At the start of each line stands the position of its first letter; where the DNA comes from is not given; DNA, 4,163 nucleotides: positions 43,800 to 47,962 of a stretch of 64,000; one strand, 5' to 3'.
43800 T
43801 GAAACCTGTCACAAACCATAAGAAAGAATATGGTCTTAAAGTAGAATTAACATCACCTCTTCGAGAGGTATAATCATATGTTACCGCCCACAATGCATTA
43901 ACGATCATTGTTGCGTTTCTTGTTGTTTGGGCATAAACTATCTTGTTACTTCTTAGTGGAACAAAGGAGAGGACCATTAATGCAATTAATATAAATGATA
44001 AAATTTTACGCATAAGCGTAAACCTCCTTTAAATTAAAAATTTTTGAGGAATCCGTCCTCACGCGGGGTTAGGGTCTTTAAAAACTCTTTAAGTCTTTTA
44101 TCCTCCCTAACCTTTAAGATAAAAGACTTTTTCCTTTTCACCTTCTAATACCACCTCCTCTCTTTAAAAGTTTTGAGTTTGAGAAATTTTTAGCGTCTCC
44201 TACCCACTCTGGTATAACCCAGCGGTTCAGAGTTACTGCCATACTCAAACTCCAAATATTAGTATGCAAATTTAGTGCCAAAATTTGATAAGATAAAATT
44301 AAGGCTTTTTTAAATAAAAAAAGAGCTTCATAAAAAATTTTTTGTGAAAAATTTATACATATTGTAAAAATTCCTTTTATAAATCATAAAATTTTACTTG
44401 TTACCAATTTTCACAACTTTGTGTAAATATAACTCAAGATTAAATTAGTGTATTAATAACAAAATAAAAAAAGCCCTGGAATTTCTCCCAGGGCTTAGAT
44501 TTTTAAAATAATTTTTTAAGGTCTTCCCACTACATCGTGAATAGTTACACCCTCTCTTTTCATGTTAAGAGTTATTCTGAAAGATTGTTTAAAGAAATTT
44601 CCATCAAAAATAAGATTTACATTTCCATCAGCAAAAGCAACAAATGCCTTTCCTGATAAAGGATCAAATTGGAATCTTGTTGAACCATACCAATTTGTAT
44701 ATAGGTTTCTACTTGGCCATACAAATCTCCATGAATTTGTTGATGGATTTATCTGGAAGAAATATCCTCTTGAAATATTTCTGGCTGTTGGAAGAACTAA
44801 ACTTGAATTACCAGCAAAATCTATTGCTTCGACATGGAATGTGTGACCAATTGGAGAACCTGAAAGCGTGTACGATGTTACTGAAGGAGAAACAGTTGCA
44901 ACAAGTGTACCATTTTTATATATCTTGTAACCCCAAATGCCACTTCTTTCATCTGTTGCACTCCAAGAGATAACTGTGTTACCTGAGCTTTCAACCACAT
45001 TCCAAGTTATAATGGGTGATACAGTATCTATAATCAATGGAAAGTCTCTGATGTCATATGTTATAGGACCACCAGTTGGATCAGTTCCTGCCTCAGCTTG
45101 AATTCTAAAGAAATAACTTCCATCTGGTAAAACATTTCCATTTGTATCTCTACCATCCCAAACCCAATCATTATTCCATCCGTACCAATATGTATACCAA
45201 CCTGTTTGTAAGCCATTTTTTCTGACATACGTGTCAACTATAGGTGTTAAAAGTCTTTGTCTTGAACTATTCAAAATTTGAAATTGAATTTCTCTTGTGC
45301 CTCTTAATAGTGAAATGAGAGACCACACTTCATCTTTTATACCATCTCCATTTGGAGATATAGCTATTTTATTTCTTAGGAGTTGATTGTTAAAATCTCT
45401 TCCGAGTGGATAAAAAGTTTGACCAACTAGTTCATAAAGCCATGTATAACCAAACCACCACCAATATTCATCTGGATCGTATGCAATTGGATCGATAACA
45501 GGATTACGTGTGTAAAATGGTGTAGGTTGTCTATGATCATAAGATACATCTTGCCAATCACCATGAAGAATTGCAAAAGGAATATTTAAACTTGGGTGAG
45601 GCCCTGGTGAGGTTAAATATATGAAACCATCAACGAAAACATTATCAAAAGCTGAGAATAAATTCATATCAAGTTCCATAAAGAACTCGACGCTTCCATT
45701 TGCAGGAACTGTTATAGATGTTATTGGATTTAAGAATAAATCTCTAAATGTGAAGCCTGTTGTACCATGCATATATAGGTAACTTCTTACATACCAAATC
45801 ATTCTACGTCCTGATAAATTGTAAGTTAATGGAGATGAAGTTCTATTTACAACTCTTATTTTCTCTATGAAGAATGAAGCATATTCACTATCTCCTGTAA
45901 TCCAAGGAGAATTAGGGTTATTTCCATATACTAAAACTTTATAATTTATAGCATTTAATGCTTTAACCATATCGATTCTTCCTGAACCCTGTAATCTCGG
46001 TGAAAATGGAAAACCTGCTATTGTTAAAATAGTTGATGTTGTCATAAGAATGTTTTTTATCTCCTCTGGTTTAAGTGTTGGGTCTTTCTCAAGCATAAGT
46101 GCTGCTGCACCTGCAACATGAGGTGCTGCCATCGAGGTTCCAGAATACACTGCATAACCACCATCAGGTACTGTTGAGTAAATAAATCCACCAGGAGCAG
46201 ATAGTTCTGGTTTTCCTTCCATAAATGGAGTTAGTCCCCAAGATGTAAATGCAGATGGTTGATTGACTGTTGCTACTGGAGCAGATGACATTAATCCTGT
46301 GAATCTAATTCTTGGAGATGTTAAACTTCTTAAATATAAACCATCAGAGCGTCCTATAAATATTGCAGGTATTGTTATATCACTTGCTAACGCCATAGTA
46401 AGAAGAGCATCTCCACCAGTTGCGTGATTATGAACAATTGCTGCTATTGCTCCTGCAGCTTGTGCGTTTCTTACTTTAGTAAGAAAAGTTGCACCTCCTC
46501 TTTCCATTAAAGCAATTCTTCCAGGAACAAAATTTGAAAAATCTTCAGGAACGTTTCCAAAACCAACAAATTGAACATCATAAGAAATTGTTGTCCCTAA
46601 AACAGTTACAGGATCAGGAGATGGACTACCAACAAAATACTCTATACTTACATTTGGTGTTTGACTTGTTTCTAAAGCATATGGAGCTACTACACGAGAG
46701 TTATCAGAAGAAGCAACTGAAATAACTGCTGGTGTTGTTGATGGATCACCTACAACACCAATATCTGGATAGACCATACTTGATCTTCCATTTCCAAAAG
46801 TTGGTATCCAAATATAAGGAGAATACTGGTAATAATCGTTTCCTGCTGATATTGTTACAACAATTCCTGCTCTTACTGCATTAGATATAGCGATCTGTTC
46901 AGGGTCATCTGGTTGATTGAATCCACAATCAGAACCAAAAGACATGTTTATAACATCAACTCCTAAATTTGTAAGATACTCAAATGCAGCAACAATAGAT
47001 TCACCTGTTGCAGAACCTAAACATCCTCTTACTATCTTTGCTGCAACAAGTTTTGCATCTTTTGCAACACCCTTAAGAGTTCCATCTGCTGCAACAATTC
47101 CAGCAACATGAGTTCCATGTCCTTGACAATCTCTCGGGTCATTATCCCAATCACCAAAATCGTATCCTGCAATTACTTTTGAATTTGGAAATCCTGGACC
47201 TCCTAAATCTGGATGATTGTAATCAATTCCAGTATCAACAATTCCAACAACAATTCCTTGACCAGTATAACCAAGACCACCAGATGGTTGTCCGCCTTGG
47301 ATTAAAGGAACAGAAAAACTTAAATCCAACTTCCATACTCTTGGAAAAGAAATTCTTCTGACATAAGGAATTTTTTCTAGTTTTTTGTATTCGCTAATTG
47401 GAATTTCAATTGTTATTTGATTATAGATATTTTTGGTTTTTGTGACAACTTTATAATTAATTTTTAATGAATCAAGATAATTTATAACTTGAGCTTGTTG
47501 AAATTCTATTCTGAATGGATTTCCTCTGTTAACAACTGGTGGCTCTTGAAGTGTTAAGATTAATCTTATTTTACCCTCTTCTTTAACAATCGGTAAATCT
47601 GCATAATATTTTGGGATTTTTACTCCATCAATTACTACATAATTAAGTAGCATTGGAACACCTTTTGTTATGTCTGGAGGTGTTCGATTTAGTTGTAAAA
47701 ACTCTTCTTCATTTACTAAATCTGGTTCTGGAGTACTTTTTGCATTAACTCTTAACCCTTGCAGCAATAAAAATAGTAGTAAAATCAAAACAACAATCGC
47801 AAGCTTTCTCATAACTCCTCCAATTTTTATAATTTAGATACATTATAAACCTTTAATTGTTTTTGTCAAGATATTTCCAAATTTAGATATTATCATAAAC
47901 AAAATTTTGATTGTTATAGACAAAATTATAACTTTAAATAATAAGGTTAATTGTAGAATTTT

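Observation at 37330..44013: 2227-aa secreted giant protein with tandem C-terminal CuAO-N-like domains: candidate S-layer/surface-array protein of unknown fold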

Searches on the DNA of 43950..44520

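Call 89: search_rna_families(source=window, start=43950, end=44520, threshold=evalue, max_evalue=10)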
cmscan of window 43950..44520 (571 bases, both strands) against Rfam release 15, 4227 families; matches with E-value up to 10: 19.
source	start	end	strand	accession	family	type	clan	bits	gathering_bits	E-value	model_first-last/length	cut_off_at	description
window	44413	44504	+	RF01769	greA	Cis-reg; leader;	-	29.4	60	0.0028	1-124/124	no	Enterobacteria greA leader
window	44458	44520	-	RF00557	L10_leader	Cis-reg; leader;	-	24.9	44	0.058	73-138/138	5'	Ribosomal protein L10 leader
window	44228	44319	+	RF02106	DLEU2_2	Gene; lncRNA;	-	24.2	45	0.78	1-90/90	no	Deleted in lymphocytic leukemia 2 conserved region 2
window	44440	44515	+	RF02621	BSnc120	Gene; sRNA;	-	23.1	114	0.0082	1-88/88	no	Brucella sRNA 120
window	44467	44520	-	RF02434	SpF39_sRNA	Gene; sRNA;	-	22.3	60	2.6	50-109/109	5'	Streptococcus sRNA SpF39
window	44461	44520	-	RF04312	trpB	Cis-reg;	-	22.2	59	1.1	45-107/107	5'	trpB ncRNA motif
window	44450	44520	+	RF02070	STnc300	Gene; sRNA;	-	21.2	80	2.4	1-71/159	3'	Salmonella enterica sRNA STnc300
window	44384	44496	+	RF01802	HSUR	Gene; snRNA;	-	21.2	50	6.2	1-123/123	no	Herpesvirus saimiri U RNA1/RNA2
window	44465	44520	-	RF01456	VrrA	Gene; antisense;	-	19.3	50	0.82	83-140/140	5'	Vibrio regulatory RNA of OmpA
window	44463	44520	-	RF00515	PyrR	Cis-reg;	-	18.7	54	4.7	56-115/115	5'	PyrR binding site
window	44439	44496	+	RF02844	RefA9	Gene; antisense;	-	18.2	49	3.7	1-64/64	no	Enterococcus sRNA A9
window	44033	44174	-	RF00515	PyrR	Cis-reg;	-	17.9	54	6.6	1-115/115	no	PyrR binding site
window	44468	44509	-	RF02438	SpF51_sRNA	Gene; sRNA;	-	17.7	50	1.6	1-45/45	no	Streptococcus sRNA SpF51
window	44049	44085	+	RF01370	CRISPR-DR57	Gene; CRISPR;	-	17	39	0.69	1-37/37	no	CRISPR RNA direct repeat element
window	44425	44507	-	RF01770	rimP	Cis-reg; leader;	-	16.9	47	4.5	23-102/102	no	Gammaprotebacteria rimP leader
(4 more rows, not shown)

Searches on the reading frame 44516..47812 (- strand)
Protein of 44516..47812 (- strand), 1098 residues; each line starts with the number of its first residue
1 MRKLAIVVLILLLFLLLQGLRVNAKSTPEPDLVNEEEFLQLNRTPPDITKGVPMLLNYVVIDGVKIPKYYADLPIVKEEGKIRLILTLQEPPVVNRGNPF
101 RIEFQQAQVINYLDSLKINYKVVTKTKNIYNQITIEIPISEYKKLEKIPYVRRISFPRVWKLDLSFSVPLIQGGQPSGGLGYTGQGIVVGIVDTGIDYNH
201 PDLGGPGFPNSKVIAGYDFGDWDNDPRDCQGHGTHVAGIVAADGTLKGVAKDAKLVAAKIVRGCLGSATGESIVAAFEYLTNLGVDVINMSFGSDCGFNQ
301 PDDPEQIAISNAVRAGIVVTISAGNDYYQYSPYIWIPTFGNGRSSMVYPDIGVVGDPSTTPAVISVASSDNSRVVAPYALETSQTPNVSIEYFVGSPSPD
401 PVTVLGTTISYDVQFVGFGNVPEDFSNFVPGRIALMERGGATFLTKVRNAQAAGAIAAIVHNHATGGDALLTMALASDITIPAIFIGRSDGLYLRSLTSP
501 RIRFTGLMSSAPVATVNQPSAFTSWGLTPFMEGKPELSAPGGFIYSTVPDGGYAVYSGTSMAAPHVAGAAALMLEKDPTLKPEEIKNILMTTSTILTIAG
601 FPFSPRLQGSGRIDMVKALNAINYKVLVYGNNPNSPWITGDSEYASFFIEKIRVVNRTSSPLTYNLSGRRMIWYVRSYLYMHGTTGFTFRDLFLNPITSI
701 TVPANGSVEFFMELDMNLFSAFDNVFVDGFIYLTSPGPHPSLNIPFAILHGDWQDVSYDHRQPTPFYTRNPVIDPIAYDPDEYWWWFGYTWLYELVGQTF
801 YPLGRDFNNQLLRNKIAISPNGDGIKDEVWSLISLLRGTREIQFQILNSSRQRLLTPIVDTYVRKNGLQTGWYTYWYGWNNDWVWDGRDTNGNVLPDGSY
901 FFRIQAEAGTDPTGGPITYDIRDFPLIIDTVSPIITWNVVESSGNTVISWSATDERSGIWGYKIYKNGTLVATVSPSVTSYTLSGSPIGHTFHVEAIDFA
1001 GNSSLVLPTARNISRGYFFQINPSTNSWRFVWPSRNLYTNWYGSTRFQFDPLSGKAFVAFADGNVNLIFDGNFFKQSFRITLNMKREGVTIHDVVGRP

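Call 5: search_protein_families(library=pfam, proteins=[window:44516-47812:-], max_evalue=0.1)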
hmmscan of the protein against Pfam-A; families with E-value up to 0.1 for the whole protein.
window:44516-47812:- (1098 aa): 6 families
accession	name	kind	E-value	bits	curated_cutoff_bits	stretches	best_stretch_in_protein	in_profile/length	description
PF00082.27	Peptidase_S8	-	1e-53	183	21.8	1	184-611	1-288/288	Subtilase family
PF02225.27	PA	-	1.3e-15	57.7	23.9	1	428-493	24-94/95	PA domain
PF13860.13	FlgD_ig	-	7.5e-05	23.1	27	1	881-908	50-77/79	FlgD Ig-like domain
PF06280.18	fn3_5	-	0.00012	23.2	27.6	1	699-746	63-111/112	Fn3-like domain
PF13585.12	CHU_C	-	0.00023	21.7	27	1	869-908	48-74/86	CHU_C Type IX secretion signal domain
PF00041.27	fn3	-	0.059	14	25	0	943-985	13-55/84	Fibronectin type III domain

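Call 6: search_protein_families(library=ncbifam, proteins=[window:44516-47812:-], max_evalue=0.1)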
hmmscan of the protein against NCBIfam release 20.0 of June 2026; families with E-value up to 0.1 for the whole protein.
window:44516-47812:- (1098 aa): 14 families
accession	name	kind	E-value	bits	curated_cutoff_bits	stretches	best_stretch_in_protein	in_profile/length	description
NF040553.1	SGO_0316_fam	subfamily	2.4e-54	184.6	1400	1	210-905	336-1055/1486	SGO_0316/SGO_0317 family LPXTG-anchored serine peptidase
TIGR03921.1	T7SS_mycosin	equivalog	2e-34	119.3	278.75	2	183-380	11-193/353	type VII secretion-associated serine protease mycosin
NF051851.1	AtpSerPepEprS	equivalog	9e-21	73.6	1700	2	537-597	281-341/988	autotransporter serine peptidase EprS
NF049966.1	QH_SP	equivalog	1e-12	47.9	165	1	189-322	2-121/219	subtilisin-like serine protease QhpE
NF033595.1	denti_PrtP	equivalog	3.9e-12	45.6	300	1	537-626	414-509/606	dentilisin complex serine proteinase subunit PrtP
NF038112.1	myxo_dep_M36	subfamily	4.5e-12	44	1500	1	427-497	540-609/1604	myxosortase-dependent M36 family metallopeptidase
NF038113.1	T9SSA_dep_M36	equivalog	4.8e-12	44.8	885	1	430-497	469-537/869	T9SS-dependent M36 family metallopeptidase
NF038111.1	rhom_dep_M36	equivalog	6.3e-11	40.4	1700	1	429-494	537-602/1315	rhombosortase-dependent M36 family metallopeptidase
NF040809.1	germ_prot_CspBA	exception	1.2e-10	39.8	1250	2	533-575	432-474/1099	bifunctional germination protease/germinant receptor pseudoprotease CspBA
TIGR03895.1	protease_PatA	subfamily_domain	7.2e-05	21.7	421.05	1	518-593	124-200/606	PatA/PatG family cyanobactin maturation protease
NF040808.2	CspC_non_triad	exception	0.00011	20.8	675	1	182-203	93-114/556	bile acid germinant receptor pseudoprotease CspC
NF005176.1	PRK06655.1-1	equivalog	0.0064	16.4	230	1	882-909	125-153/197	flagellar hook assembly protein FlgD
NF009453.0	PRK12813.1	equivalog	0.013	15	264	1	883-908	150-175/223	flagellar basal body rod modification protein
NF033865.1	fusolisin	equivalog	0.014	13.5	999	1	554-593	340-379/1006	fusolisin family autotransporter serine protease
